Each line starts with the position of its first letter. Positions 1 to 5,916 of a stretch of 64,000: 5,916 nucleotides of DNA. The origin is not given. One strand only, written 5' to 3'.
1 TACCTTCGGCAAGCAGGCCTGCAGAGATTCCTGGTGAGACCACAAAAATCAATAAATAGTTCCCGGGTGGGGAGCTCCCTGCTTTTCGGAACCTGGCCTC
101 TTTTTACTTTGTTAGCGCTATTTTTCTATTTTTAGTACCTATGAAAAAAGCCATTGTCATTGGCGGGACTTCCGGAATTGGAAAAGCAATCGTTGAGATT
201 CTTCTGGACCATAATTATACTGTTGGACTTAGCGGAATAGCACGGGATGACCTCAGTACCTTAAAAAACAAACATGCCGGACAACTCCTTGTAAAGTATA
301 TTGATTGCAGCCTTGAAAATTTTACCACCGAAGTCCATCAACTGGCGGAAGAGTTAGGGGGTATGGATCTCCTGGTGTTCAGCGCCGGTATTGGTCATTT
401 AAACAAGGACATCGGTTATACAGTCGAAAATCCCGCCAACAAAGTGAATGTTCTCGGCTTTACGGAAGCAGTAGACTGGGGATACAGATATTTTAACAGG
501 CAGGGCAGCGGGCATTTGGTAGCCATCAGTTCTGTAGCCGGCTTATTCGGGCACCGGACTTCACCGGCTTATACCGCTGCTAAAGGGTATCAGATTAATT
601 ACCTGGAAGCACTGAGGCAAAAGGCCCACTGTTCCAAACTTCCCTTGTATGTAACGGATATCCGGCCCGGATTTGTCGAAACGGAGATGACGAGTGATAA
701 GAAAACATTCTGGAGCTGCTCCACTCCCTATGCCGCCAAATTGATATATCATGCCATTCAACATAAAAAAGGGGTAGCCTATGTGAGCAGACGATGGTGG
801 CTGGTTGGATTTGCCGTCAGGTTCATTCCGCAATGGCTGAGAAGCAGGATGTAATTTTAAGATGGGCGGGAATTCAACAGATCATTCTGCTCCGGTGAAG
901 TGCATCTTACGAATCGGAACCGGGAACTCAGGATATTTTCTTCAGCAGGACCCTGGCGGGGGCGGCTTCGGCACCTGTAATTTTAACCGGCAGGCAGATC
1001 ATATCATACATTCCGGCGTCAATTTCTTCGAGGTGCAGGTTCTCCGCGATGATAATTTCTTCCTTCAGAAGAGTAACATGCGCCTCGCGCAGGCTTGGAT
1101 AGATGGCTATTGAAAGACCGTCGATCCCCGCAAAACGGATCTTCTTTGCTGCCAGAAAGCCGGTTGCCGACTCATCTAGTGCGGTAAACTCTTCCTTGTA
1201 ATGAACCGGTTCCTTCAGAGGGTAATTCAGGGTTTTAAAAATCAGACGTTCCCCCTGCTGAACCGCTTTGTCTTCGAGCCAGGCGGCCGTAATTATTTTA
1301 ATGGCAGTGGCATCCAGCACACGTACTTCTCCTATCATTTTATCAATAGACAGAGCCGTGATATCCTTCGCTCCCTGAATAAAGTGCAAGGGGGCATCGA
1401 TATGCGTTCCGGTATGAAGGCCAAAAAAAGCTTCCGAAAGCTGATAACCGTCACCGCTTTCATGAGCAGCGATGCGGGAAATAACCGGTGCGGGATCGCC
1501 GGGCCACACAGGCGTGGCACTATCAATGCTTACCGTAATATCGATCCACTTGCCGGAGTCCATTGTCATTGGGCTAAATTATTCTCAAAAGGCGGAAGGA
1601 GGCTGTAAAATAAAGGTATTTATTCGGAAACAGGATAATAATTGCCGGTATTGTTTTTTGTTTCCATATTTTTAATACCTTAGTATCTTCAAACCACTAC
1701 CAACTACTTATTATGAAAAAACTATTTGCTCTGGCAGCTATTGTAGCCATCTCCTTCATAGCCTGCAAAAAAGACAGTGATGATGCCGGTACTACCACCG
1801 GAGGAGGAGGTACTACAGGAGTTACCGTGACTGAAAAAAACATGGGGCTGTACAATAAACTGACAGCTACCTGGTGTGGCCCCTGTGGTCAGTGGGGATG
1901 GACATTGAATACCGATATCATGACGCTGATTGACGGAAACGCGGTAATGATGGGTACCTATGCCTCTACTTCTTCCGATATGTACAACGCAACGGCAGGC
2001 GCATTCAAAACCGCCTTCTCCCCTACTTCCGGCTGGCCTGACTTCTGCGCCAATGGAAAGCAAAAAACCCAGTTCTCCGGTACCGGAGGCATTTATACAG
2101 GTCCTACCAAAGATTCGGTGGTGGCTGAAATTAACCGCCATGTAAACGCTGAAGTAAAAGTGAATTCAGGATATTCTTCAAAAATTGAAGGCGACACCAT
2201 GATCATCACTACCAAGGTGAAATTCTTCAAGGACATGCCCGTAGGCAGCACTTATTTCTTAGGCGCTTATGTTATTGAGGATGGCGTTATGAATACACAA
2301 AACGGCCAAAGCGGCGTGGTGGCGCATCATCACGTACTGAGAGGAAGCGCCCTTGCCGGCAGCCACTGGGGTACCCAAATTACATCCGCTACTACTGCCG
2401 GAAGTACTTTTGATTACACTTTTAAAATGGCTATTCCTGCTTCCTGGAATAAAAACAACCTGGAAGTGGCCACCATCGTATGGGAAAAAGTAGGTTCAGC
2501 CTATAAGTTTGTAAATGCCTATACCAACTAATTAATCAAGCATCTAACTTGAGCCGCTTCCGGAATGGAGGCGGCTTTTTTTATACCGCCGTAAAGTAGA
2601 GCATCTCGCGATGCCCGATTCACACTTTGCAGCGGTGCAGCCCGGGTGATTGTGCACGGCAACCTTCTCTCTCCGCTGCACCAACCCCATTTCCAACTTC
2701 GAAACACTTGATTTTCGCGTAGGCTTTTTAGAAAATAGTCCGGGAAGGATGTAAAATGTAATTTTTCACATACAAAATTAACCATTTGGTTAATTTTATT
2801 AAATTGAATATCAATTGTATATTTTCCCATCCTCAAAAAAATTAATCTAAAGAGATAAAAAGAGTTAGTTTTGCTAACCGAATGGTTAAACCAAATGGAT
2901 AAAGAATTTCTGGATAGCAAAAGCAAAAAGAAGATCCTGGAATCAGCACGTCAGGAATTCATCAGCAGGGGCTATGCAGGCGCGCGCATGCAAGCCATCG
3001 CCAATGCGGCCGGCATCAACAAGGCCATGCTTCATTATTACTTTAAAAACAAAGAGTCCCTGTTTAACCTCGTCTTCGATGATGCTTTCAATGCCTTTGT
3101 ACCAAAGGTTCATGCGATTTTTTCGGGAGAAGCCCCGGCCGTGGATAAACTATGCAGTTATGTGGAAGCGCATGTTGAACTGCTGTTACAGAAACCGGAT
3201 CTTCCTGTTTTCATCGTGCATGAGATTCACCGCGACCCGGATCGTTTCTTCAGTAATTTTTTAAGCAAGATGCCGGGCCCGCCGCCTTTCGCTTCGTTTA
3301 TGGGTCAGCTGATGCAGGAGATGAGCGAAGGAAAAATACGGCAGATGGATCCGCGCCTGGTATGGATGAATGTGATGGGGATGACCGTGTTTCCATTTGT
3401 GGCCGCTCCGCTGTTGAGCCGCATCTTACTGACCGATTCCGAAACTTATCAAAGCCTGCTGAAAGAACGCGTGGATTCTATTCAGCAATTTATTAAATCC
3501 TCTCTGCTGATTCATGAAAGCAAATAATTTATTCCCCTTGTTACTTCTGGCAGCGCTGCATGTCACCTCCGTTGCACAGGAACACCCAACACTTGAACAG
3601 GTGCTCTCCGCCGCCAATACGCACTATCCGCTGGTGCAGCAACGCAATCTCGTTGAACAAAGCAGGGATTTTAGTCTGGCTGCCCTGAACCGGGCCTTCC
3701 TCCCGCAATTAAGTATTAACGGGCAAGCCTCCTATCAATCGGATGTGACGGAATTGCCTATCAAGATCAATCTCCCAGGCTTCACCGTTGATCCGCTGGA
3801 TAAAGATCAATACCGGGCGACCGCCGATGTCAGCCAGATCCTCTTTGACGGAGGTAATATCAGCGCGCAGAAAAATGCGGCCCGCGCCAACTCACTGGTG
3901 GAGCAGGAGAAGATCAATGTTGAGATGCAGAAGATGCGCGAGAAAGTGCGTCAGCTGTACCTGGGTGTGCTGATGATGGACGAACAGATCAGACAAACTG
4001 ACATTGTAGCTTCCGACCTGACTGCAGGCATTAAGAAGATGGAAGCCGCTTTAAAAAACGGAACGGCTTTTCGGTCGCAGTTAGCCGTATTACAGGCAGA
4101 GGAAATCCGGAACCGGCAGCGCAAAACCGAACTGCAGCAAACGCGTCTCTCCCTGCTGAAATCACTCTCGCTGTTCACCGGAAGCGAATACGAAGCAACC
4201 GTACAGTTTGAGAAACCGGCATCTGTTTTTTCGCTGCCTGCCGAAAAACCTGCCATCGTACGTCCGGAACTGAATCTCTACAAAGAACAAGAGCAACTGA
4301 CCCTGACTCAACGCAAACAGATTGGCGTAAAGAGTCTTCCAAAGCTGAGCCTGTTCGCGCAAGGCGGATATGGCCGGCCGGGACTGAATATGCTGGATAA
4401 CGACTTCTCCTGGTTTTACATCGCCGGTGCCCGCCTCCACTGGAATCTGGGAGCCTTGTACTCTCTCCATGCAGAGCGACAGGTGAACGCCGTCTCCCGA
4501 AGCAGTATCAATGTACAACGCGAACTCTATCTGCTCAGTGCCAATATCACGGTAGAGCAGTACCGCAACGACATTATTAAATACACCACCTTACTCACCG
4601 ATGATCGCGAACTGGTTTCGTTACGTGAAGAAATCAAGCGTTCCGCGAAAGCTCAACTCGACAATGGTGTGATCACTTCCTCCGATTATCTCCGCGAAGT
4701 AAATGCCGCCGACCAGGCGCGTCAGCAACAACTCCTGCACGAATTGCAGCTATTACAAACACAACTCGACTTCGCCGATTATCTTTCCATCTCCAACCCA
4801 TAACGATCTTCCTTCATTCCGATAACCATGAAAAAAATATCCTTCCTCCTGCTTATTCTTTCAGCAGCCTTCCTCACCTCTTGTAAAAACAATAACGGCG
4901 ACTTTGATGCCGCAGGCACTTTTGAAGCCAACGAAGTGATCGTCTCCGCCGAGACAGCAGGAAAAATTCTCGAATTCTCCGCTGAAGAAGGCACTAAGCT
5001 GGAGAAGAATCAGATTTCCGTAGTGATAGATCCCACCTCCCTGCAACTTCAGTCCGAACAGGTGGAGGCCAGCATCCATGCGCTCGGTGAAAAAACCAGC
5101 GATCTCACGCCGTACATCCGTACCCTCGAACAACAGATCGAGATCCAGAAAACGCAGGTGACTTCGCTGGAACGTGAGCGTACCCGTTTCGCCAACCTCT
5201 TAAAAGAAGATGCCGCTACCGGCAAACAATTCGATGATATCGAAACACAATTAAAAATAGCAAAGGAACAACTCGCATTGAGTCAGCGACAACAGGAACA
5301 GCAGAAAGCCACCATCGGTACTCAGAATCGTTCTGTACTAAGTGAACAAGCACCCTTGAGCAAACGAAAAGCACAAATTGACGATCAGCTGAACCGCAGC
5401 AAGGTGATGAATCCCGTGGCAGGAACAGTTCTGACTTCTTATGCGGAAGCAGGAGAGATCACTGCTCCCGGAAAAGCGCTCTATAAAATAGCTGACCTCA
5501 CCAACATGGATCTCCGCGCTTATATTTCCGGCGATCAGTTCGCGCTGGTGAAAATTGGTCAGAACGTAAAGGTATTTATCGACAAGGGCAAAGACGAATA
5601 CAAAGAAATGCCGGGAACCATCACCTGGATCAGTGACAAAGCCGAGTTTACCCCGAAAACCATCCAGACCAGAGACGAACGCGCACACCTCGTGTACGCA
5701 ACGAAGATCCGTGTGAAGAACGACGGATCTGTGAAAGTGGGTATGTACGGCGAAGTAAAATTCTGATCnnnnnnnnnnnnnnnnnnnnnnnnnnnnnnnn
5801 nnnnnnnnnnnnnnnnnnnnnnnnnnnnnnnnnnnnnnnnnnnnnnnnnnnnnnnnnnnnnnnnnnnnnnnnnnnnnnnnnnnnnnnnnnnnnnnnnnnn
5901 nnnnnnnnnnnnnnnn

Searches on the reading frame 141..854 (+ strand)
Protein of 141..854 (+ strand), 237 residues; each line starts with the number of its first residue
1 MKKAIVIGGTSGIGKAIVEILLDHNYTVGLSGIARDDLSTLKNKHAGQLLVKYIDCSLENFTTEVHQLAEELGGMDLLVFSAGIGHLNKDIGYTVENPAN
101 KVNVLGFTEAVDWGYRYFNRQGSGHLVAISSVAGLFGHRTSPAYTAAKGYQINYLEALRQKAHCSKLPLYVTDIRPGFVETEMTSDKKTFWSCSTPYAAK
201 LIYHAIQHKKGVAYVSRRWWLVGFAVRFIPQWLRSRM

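Call 69: search_protein_families(library=pfam, proteins=[window:141-854:+], max_evalue=0.00001)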
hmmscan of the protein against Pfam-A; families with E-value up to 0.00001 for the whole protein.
window:141-854:+ (237 aa): 2 families
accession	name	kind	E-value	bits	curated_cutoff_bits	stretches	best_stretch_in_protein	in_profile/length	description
PF00106.31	adh_short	-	3.4e-24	85.8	26.6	1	2-187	1-190/195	short chain dehydrogenase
PF13561.12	adh_short_C2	-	1.1e-10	41.9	27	1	11-190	6-187/236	Enoyl-(Acyl carrier protein) reductase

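Call 85: find_encoding_contigs(protein=window:141-854:+, flank=10000, max_places=3)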
Protein window:141-854:+ (237 aa): no gene with exactly this product is on record in the collection.

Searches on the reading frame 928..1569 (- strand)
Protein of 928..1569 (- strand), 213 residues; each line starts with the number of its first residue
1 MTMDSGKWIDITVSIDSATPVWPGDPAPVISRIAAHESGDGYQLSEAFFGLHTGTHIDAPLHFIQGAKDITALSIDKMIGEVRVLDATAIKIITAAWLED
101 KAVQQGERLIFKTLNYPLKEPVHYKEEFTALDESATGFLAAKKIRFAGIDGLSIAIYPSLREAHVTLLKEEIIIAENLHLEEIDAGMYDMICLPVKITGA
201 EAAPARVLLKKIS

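Call 69: search_protein_families(library=pfam, proteins=[window:928-1569:-], max_evalue=0.00001)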
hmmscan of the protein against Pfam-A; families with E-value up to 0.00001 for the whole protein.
window:928-1569:- (213 aa): 1 family
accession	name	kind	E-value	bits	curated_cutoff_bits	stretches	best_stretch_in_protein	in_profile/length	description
PF04199.19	Cyclase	-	4.1e-21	76.1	23.1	1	9-154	1-140/142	Putative cyclase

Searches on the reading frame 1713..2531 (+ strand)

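Call 69: search_protein_families(library=pfam, proteins=[window:1713-2531:+], max_evalue=0.00001)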
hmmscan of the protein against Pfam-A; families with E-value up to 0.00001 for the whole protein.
window:1713-2531:+ (272 aa): 1 family
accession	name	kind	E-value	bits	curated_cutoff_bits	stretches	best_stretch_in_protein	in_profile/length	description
PF11551.14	Omp28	-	9.9e-14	52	34.9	1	134-262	34-157/171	Outer membrane protein Omp28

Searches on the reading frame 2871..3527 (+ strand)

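Call 69: search_protein_families(library=pfam, proteins=[window:2871-3527:+], max_evalue=0.00001)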
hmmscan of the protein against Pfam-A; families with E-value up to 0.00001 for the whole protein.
window:2871-3527:+ (218 aa): 1 family
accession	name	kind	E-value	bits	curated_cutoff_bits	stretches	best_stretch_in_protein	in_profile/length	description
PF00440.29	TetR_N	-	8.1e-15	54.8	24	1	22-66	1-45/47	Bacterial regulatory proteins, tetR family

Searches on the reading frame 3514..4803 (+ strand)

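Call 69: search_protein_families(library=pfam, proteins=[window:3514-4803:+], max_evalue=0.00001)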
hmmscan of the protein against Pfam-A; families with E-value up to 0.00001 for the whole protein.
window:3514-4803:+ (429 aa): 1 family
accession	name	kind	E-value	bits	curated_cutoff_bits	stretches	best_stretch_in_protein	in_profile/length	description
PF02321.23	OEP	-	2e-18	67.3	22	2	27-223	1-187/187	Outer membrane efflux protein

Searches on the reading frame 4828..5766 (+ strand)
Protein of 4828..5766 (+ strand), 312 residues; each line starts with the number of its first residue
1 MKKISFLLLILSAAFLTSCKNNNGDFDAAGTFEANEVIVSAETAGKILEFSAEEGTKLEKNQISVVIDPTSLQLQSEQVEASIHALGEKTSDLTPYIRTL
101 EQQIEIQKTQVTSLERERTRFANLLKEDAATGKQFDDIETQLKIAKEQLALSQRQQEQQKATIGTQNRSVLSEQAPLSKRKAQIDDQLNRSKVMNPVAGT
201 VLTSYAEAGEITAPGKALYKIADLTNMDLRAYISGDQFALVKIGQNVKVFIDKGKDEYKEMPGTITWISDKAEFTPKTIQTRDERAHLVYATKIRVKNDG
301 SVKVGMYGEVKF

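Call 69: search_protein_families(library=pfam, proteins=[window:4828-5766:+], max_evalue=0.00001)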
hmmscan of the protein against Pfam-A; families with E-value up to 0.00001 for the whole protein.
window:4828-5766:+ (312 aa): 2 families
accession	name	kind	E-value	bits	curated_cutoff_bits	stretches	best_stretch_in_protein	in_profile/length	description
PF13437.12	HlyD_3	-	2.3e-12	48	22.2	1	196-278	5-86/106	HlyD family secretion protein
PF16576.10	HlyD_D23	-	3.3e-10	40.1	30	1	182-282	100-198/214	Barrel-sandwich domain of CusB or HlyD membrane-fusion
